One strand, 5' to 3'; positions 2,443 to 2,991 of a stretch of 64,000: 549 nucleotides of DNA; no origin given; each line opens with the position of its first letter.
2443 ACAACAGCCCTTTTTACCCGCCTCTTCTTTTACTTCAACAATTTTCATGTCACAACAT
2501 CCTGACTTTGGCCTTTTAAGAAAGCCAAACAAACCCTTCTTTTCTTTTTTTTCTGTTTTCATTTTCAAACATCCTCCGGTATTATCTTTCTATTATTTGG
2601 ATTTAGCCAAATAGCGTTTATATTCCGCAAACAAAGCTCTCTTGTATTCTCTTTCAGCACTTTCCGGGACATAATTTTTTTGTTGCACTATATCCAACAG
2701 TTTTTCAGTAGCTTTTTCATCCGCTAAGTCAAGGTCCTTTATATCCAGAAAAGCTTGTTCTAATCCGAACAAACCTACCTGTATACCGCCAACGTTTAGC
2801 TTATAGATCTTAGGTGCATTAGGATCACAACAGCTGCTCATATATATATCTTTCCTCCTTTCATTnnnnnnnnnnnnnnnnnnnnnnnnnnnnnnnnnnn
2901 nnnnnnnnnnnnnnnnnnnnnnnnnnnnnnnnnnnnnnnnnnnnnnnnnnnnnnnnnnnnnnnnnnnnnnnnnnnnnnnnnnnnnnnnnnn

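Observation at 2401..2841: Family of tiny vicinal-cysteine (CCD-x-KI) proteins beside an ArsP-like permease: candidate novel As(III)-binding metallochaperones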

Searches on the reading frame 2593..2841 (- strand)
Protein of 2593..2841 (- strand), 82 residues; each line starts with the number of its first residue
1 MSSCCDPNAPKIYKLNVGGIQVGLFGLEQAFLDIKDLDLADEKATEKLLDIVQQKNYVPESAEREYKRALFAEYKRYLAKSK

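Call 3: search_protein_families(library=pfam, proteins=[window:2593-2841:-], max_evalue=0.1)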
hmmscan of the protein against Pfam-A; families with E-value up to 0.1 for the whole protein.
window:2593-2841:- (82 aa): 0 families

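Call 4: search_protein_families(library=ncbifam, proteins=[window:2593-2841:-], max_evalue=0.1)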
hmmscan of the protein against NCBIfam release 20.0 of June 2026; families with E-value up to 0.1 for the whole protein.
window:2593-2841:- (82 aa): 0 families

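Call 5: find_homologous_proteins(query=window:2593-2841:-, max_evalue=0.01)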
Query window:2593-2841:- (82 aa): 20 proteins with E <= 0.01 among 21 candidates.
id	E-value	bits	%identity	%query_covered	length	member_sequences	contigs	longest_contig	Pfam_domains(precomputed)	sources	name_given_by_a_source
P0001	1.2e-46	174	100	100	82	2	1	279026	-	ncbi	-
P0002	4.7e-35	137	76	100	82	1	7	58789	-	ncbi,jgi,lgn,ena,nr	ncbi:MAG: hypothetical protein GXZ07_05195 [Firmicutes bacterium]|nr:hypothetical protein [Bacillota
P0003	8.9e-35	136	78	100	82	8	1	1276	-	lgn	-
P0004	4.1e-33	130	77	99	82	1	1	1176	-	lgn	-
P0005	4.5e-33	130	70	100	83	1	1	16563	-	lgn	-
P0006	7.4e-33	130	74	100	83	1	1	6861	-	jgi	-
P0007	1.4e-32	129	73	100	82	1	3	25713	-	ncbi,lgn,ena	-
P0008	8.0e-32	126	71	98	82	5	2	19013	-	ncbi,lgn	-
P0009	1.5e-31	125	66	100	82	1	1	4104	-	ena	-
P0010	2.3e-31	125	66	100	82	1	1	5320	-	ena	-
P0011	4.4e-31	124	65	100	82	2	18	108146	-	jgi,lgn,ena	jgi:hypothetical protein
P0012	4.4e-31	124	65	100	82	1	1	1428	-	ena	-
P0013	6.2e-31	124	65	100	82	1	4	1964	-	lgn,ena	-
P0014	6.3e-31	124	63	100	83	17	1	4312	-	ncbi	-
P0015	6.4e-31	124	65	100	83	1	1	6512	-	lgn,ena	-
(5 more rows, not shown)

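Call 12: find_related_loci(query=A1, collection=genome_contigs, flank=8000)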
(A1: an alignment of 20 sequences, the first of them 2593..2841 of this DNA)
Query A1 (82 aa) in genome_contigs; peptide patterns used: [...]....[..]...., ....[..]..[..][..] (x = any residue, [..] = any of these).
159 stretches matched a pattern; 31 encode a relative of the query (tblastn E <= 1e-3); 31 distinct loci.
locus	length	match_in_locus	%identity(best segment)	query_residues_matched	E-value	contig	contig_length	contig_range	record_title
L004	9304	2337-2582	76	1-82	4e-41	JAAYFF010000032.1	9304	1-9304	MAG: Bacillota bacterium isolate AS07pgkLD_49 69287_AS07, whole genome shotgun sequence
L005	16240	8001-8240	68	1-80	3e-38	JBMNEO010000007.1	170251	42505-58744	MAG: Dethiobacteria bacterium isolate SBF912LR0HQ0054 contig_24736, whole genome shotgun sequence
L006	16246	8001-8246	73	1-82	3e-38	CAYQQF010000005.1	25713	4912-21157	MAG TPA_asm: uncultured Dethiobacter sp. isolate SRP241326_co3_315 genome assembly, contig: NODE_2688_length_25713_cov_4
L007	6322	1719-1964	72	1-82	2e-37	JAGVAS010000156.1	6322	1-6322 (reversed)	MAG: Desulfovibrio sp. isolate DeMMO6_36 c_000000106755, whole genome shotgun sequence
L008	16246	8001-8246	68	1-82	2e-37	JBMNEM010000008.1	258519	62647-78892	MAG: Dethiobacteria bacterium isolate SBF912LR0HQ0129 contig_49060, whole genome shotgun sequence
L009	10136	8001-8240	71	1-80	3e-37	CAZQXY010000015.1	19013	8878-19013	MAG TPA_asm: uncultured Desulfovibrionaceae bacterium isolate binchicken_co39_542 genome assembly, contig: NODE_7019_len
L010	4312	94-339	63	1-82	9e-37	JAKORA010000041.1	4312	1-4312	MAG: Bacillota bacterium isolate all_maxbin.237 k201_231958, whole genome shotgun sequence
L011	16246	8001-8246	67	1-82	9e-36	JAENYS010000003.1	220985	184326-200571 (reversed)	MAG: Desulfoscipio geothermicus isolate BL5_bin.4 BL5_bin4_NODE_29_length_220985_cov_87.800733, whole genome shotgun seq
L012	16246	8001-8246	63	1-82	5e-33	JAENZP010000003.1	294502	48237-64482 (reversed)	MAG: Desulfoscipio geothermicus isolate BM5_bin.10 BM5_bin10_NODE_11_length_294502_cov_220.472465, whole genome shotgun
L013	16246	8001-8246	63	1-82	7e-33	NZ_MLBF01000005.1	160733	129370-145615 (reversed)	Desulfosporosinus metallidurans strain OL contig00005, whole genome shotgun sequence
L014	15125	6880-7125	63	1-82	1e-32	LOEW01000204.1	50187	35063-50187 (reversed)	MAG: Desulfosporosinus sp. BRH_c37 BRHa_1004700, whole genome shotgun sequence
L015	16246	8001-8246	60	1-82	1e-32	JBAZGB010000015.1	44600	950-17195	MAG: Eubacteriales bacterium isolate SO_2017_LW3_34 NODE_1861_length_44600_cov_1.332022_LW162_2017, whole genome shotgun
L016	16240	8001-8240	64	1-80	2e-32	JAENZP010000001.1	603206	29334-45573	MAG: Desulfoscipio geothermicus isolate BM5_bin.10 BM5_bin10_NODE_1_length_603206_cov_217.414546, whole genome shotgun s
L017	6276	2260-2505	62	1-82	2e-31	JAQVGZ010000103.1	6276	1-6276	MAG: Desulfotomaculaceae bacterium isolate STE_194 NODE_35913_length_6276_cov_3.016913_Sandtown_E, whole genome shotgun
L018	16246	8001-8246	59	1-82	3e-30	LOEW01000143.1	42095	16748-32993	MAG: Desulfosporosinus sp. BRH_c37 BRHa_1003419, whole genome shotgun sequence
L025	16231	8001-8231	56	3-79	6e-25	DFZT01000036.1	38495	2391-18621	MAG TPA_asm: Firmicutes bacterium UBA4049 UBA4049_contig_1687, whole genome shotgun sequence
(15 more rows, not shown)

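Call 14: search_protein_representatives(alignment_id=A1)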
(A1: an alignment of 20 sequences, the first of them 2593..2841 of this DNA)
Query: 20 sequences, 82 profile positions. Proteins with E-value up to 0.001 (for the whole library): 373; up to 1e-10: 30; up to 1e-30: 2. The best 150 are listed.
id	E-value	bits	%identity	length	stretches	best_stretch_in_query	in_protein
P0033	2.2e-32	127.2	-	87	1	1-82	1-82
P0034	2.4e-31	123.9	-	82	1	1-81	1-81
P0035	4.8e-26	106.9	-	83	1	3-82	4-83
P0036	5.0e-26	106.8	-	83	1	3-81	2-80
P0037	5.1e-26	106.8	-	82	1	6-80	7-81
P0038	6.5e-24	100.0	-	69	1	15-81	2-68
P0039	8.1e-22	93.3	-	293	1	1-78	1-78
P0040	2.6e-20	88.5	-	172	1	1-80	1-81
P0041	3.2e-18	81.8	-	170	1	1-82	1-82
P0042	3.1e-17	78.6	-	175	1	1-81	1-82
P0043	1.8e-15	73.0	-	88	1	1-80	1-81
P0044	7.8e-15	70.9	-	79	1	1-75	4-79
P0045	3.0e-14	69.1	-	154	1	9-77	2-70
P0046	3.7e-14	68.8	-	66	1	22-70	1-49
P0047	1.4e-13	66.9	-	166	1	12-77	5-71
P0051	5.9e-13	64.9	-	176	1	1-77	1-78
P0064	1.7e-10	57.1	-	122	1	3-79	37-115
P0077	1.2e-09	54.3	-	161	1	11-78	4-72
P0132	2.6e-07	46.8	-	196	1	6-78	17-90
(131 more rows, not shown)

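Call 15: search_protein_families(library=pfam, proteins=[P0039, P0040, P0041, P0042, P0045, P0047, P0051, P0064, P0132, P0077], max_evalue=0.1)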
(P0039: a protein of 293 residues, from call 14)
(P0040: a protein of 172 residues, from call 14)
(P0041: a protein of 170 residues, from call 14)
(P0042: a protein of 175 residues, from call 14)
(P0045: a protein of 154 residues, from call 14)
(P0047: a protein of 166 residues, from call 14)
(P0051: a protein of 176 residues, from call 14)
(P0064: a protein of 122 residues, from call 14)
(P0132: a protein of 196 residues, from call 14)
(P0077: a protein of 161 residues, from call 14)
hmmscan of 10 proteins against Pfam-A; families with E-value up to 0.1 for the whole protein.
P0039 (293 aa): 4 families
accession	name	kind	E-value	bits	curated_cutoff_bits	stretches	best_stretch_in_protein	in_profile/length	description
PF10865.14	DUF2703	-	3.7e-36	124.3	23.6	1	121-235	2-120/120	Domain of unknown function (DUF2703)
PF14295.12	PAN_4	-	3.9e-05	24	27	1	187-226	4-44/51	PAN domain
PF00085.26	Thioredoxin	-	0.065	13.7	23.5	0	117-190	18-82/103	Thioredoxin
PF13192.12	Thioredoxin_3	-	0.069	13.6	24.8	0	132-189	10-58/76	Thioredoxin domain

P0040 (172 aa): 4 families
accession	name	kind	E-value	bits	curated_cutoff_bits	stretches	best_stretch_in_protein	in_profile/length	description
PF13192.12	Thioredoxin_3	-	2.2e-27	95.4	24.8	1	94-169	1-76/76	Thioredoxin domain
PF13462.12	Thioredoxin_4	-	0.045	14.4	23.2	1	59-168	64-163/165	Thioredoxin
PF23249.1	KH_PARP14_3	-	0.088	13.1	28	0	107-131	28-52/61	PARP14, third type I KH domain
PF00085.26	Thioredoxin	-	0.089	13.2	23.5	0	92-168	19-101/103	Thioredoxin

P0041 (170 aa): 1 family
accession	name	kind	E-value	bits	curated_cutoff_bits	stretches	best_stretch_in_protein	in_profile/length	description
PF13192.12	Thioredoxin_3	-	5.2e-22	78.1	24.8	1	93-167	2-76/76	Thioredoxin domain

P0042 (175 aa): 3 families
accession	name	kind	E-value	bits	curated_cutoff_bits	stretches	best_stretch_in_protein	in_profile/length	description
PF13192.12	Thioredoxin_3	-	1.8e-12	47.6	24.8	1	99-171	3-75/76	Thioredoxin domain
PF08246.17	Inhibitor_I29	-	0.036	14.8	24.4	1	56-97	10-44/59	Cathepsin propeptide inhibitor domain (I29)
PF07796.16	DUF1638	-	0.067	13.5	27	0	40-89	102-150/161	Protein of unknown function (DUF1638)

P0045 (154 aa): 0 families

P0047 (166 aa): 1 family
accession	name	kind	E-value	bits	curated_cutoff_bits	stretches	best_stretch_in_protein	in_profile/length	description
PF13192.12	Thioredoxin_3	-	7.1e-21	74.5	24.8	1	85-158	2-75/76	Thioredoxin domain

P0051 (176 aa): 1 family
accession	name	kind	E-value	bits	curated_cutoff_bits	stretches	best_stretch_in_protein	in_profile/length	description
PF13192.12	Thioredoxin_3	-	1.4e-28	99.2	24.8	1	98-173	1-76/76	Thioredoxin domain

P0064 (122 aa): 0 families

P0132 (196 aa): 1 family
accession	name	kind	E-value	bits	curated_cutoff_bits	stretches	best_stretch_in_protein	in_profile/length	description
PF13192.12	Thioredoxin_3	-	2.1e-24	85.7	24.8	1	103-175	3-75/76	Thioredoxin domain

P0077 (161 aa): 1 family
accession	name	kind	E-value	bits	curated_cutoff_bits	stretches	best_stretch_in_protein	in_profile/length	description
PF13192.12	Thioredoxin_3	-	1e-19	70.7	24.8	1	84-158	2-76/76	Thioredoxin domain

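Call 25: find_homologous_proteins(query=A3, max_evalue=0.001)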
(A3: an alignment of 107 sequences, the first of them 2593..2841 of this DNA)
Query A3 (107 sequences) (82 aa, profile of the alignment): 553 proteins with E <= 0.001 among 3292 candidates; the best 120 are listed.
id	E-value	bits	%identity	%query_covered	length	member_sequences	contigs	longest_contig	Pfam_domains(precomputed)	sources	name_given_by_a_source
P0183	4.8e-30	122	46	82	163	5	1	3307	PF13192.13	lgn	-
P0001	1.5e-28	117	100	100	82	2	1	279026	-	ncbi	-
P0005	2.3e-28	116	70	100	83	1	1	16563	-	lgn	-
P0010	3.0e-28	116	66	100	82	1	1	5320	-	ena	-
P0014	7.5e-28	115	63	100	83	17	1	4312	-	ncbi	-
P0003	9.2e-28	114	78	100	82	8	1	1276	-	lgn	-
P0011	1.3e-27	114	65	100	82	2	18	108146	-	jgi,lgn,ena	jgi:hypothetical protein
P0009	1.6e-27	114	66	100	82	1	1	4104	-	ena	-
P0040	1.6e-27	114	51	94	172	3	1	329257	PF13192.13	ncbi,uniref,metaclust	ncbi:thioredoxin family protein [Desulfurispora thermophila]|uniref:thioredoxin family protein n=1 T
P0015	1.6e-27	114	65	100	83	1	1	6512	-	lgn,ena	-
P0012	1.9e-27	113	65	100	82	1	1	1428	-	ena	-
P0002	2.1e-27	113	76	100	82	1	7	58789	-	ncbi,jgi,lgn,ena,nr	ncbi:MAG: hypothetical protein GXZ07_05195 [Firmicutes bacterium]|nr:hypothetical protein [Bacillota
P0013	4.2e-27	112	65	100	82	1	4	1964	-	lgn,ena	-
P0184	5.4e-27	112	30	94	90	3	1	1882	-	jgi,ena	-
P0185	6.4e-27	112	37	84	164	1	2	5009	PF13192.13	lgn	-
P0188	5.9e-26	109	35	85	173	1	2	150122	PF13192.13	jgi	jgi:hypothetical protein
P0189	6.2e-26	109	35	85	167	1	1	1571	PF13192.13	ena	-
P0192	1.5e-25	107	37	84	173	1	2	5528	PF13192.13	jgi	jgi:small redox-active disulfide protein 2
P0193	1.7e-25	107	30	84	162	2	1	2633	PF13192.13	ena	-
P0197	3.0e-25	106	42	78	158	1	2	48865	PF13192.13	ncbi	ncbi:MAG: thioredoxin family protein [bacterium]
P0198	3.1e-25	106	34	99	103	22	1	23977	-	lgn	-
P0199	3.6e-25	106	30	87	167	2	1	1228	PF13192.13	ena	-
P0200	3.9e-25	106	32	87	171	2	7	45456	PF13192.13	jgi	jgi:small redox-active disulfide protein 2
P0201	4.2e-25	106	31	85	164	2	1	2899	PF13192.13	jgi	jgi:small redox-active disulfide protein 2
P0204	4.6e-25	106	36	84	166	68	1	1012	PF13192.13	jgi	jgi:small redox-active disulfide protein 2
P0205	5.1e-25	106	44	84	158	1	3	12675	PF13192.13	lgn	-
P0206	5.9e-25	105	31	89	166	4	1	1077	PF13192.13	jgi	jgi:glutaredoxin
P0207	6.3e-25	105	34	84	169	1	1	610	PF13192.13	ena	-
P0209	7.5e-25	105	40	82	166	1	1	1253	PF13192.13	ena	-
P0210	7.5e-25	105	42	87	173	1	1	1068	PF13192.13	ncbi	-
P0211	8.3e-25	105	35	90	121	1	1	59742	-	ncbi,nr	ncbi:MAG: hypothetical protein H5U02_01685 [Clostridia bacterium]|nr:hypothetical protein [Clostridi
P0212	8.8e-25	105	25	85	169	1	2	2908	PF13192.13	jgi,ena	-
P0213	9.2e-25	105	26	87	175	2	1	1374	PF13192.13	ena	-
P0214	9.2e-25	105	44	82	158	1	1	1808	PF13192.13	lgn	-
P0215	1.0e-24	105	25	85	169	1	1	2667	PF13192.13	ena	-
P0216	1.1e-24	105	25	85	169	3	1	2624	PF13192.13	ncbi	-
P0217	1.3e-24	104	34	84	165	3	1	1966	PF13192.13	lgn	-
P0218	1.4e-24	104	25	85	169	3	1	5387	PF13192.13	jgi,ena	-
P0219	1.6e-24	104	41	84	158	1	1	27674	PF13192.13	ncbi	-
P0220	1.7e-24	104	25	89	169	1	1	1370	PF13192.13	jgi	jgi:hypothetical protein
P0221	1.8e-24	104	37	84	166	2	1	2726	PF13192.13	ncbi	-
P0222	2.0e-24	104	33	85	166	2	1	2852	PF13192.13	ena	-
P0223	2.5e-24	103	26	85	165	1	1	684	PF13192.13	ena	-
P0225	2.8e-24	103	25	85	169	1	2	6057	PF13192.13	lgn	-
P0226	3.0e-24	103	35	85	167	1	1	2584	PF13192.13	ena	-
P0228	3.8e-24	103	35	85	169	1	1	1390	PF13192.13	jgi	jgi:small redox-active disulfide protein 2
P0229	4.0e-24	103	32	84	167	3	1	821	PF13192.13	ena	-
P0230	4.4e-24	103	34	84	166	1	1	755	PF13192.13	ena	-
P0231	4.5e-24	102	28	85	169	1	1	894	PF13192.13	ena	-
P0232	5.0e-24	102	30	84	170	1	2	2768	PF13192.13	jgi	jgi:small redox-active disulfide protein 2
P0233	5.1e-24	102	33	85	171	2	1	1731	PF13192.13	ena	-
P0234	6.0e-24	102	31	84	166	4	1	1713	PF13192.13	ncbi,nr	ncbi:MAG: thioredoxin family protein [Desulfobacterales bacterium]|nr:thioredoxin family protein [De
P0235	6.6e-24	102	29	89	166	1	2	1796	PF13192.13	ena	-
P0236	6.7e-24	102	32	84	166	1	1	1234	PF13192.13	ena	-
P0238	7.0e-24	102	34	84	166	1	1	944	PF13192.13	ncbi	-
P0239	7.4e-24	102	32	85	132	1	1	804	PF13192.13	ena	-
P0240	7.4e-24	102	34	84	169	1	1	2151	PF13192.13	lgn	-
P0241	7.7e-24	102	37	84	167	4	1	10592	PF13192.13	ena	-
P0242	8.4e-24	102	33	85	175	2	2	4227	PF13192.13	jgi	jgi:hypothetical protein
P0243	8.6e-24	102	37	84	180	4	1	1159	PF13192.13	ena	-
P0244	8.6e-24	102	29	85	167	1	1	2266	PF13192.13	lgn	-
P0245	8.8e-24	102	36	84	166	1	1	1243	PF13192.13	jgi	jgi:small redox-active disulfide protein 2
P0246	8.9e-24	102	31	85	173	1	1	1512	PF13192.13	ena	-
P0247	9.1e-24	102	38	79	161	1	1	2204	PF13192.13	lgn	-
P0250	9.4e-24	101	37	84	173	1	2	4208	PF13192.13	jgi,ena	-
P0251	1.1e-23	101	30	84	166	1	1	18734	PF13192.13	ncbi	ncbi:MAG: thioredoxin family protein [Pseudomonadota bacterium]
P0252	1.1e-23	101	37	84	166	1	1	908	PF13192.13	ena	-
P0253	1.1e-23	101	29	85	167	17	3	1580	PF13192.13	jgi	jgi:small redox-active disulfide protein 2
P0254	1.2e-23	101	30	84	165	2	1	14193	PF13192.13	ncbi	-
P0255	1.2e-23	101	36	82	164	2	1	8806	PF13192.13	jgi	jgi:small redox-active disulfide protein 2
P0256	1.3e-23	101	35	84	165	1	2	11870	PF13192.13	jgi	jgi:small redox-active disulfide protein 2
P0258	1.6e-23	101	35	84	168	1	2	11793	PF13192.13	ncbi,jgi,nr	ncbi:MAG: thioredoxin family protein [Desulfobacteraceae bacterium]|nr:MAG: thioredoxin family prote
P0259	1.7e-23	101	30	84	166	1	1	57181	PF13192.13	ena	-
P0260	1.7e-23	101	32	85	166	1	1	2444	PF13192.13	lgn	-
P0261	1.7e-23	101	28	85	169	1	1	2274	PF13192.13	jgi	-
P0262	1.7e-23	101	33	89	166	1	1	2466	PF13192.13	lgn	-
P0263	1.8e-23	101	32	85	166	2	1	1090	PF13192.13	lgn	-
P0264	2.0e-23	100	33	91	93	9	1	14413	-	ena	-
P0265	2.0e-23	100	31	84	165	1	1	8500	PF13192.13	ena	-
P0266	2.1e-23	100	32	84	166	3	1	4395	PF13192.13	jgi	-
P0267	2.1e-23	100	35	84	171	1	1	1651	PF13192.13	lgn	-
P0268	2.2e-23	100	33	85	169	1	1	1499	PF13192.13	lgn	-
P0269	2.3e-23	100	37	84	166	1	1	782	PF13192.13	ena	-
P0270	2.4e-23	100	25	84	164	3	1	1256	PF13192.13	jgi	-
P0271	2.4e-23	100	31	84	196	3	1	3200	PF13192.13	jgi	jgi:small redox-active disulfide protein 2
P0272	2.4e-23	100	25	84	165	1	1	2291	PF13192.13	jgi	jgi:small redox-active disulfide protein 2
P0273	2.6e-23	100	32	84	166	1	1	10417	PF13192.13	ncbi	-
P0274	2.6e-23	100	37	82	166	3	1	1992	PF13192.13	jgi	jgi:hypothetical protein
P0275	2.7e-23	100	28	84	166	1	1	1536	PF13192.13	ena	-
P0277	2.8e-23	100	28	85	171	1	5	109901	PF13192.13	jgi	jgi:hypothetical protein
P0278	2.9e-23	100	31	84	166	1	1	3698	PF13192.13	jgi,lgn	-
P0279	3.4e-23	100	32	84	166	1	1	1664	PF13192.13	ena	-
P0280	3.4e-23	100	31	83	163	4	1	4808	PF13192.13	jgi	jgi:hypothetical protein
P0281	3.5e-23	100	31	85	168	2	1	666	PF13192.13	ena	-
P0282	3.8e-23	99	40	82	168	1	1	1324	PF13192.13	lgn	-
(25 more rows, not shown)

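Call 26: search_solved_structures(query=A3, max_evalue=10, show_alignments=2)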
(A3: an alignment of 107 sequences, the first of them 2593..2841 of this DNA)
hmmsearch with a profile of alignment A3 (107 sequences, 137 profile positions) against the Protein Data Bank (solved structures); distinct sequences matched with E-value up to 10: 6.
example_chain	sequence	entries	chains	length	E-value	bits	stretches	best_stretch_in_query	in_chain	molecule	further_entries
2j7p_D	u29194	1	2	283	0.72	12.7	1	38-68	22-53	CELL DIVISION PROTEIN FTSY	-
2cnw_D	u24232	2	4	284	0.73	12.7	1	38-68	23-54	CELL DIVISION PROTEIN FTSY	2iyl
1okk_D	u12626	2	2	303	0.8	12.5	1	38-68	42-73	CELL DIVISION PROTEIN FTSY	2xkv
1rj9_A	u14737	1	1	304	0.8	12.5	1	38-68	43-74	Signal Recognition Protein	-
2q9a_A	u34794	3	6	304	0.8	12.5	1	38-68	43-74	Cell division protein ftsY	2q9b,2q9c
4yxy_A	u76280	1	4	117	2.8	10.8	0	64-88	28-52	dTor_9x31L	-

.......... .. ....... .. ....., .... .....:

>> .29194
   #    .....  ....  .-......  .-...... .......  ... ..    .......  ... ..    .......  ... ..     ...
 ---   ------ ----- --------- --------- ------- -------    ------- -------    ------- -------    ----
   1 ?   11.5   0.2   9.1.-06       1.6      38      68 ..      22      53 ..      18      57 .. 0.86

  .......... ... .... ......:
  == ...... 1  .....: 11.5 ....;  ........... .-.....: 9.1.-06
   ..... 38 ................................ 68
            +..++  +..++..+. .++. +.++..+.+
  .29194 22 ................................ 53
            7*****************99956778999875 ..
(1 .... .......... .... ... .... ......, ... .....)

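Call 32: find_encoding_contigs(protein=P0198, flank=6000, max_places=2)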
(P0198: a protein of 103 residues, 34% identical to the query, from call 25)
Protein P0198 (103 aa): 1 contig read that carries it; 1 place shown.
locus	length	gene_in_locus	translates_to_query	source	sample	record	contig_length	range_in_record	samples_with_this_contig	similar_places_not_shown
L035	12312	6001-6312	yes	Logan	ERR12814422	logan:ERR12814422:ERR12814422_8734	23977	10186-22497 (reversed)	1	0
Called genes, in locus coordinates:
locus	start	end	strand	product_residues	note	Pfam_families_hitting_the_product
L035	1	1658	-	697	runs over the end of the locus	PF02629:CoA_binding, PF13380:CoA_binding_2, PF13607:Succ_CoA_lig, PF19045:Ligase_CoA_2, PF13549:ATP-grasp_5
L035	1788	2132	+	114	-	PF01022:HTH_5, PF12840:HTH_20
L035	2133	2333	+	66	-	-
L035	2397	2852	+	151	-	PF01597:GCV_H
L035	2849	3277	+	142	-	PF08859:DGC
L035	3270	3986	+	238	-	PF08859:DGC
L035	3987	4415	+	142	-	PF02566:OsmC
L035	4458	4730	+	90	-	PF13192:Thioredoxin_3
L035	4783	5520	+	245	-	PF01925:TauE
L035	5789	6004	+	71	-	PF09723:Zn_ribbon_8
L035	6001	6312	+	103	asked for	-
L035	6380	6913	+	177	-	PF04060:FeS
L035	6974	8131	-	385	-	PF02504:FA_synthesis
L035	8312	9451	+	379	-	PF00108:Thiolase_N (weak), PF08545:ACP_syn_III, PF08541:ACP_syn_III_C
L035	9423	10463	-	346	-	PF04055:Radical_SAM, PF07754:Ribosomal_aS21 (faint)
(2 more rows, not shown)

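Call 33: find_encoding_contigs(protein=P0211, flank=6000, max_places=2)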
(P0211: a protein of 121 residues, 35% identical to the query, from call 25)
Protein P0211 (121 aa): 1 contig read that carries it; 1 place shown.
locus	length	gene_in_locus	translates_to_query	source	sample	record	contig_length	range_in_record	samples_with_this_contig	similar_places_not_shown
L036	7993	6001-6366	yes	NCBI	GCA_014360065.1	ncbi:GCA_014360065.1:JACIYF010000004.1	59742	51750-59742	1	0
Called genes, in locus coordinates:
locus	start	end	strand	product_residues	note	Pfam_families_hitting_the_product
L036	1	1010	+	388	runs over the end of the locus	PF01855:POR_N, PF02780:Transketolase_C (weak), PF17147:PFOR_II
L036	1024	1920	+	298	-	PF02775:TPP_enzyme_C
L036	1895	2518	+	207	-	PF03241:HpaB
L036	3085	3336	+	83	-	PF04014:MazE_antitoxin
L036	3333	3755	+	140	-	PF01850:PIN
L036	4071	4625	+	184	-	PF10865:DUF2703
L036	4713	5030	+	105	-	PF13601:HTH_34, PF03551:PadR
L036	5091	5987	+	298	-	PF03773:ArsP_1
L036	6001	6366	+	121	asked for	-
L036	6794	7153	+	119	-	PF12840:HTH_20, PF01022:HTH_5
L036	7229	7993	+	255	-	PF03773:ArsP_1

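Call 34: find_encoding_contigs(protein=P0264, flank=6000, max_places=2)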
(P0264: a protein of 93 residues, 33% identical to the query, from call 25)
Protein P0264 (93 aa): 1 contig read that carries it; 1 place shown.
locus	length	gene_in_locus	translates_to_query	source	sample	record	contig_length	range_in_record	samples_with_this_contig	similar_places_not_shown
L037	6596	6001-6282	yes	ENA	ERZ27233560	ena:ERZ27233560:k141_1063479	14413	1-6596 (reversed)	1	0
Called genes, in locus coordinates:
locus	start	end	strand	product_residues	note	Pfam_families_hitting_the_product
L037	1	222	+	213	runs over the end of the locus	PF07638:Sigma70_ECF (faint), PF04542:Sigma70_r2, PF08281:Sigma70_r4_2, PF04545:Sigma70_r4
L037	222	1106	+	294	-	PF13490:zf-HC2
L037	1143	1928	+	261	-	-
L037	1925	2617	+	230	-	-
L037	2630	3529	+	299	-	PF13304:AAA_21 (faint), PF00005:ABC_tran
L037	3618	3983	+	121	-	PF12840:HTH_20, PF01022:HTH_5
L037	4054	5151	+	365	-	PF01758:SBF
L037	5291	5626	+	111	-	PF01022:HTH_5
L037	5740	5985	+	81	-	PF13192:Thioredoxin_3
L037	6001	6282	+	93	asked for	-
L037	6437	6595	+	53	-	?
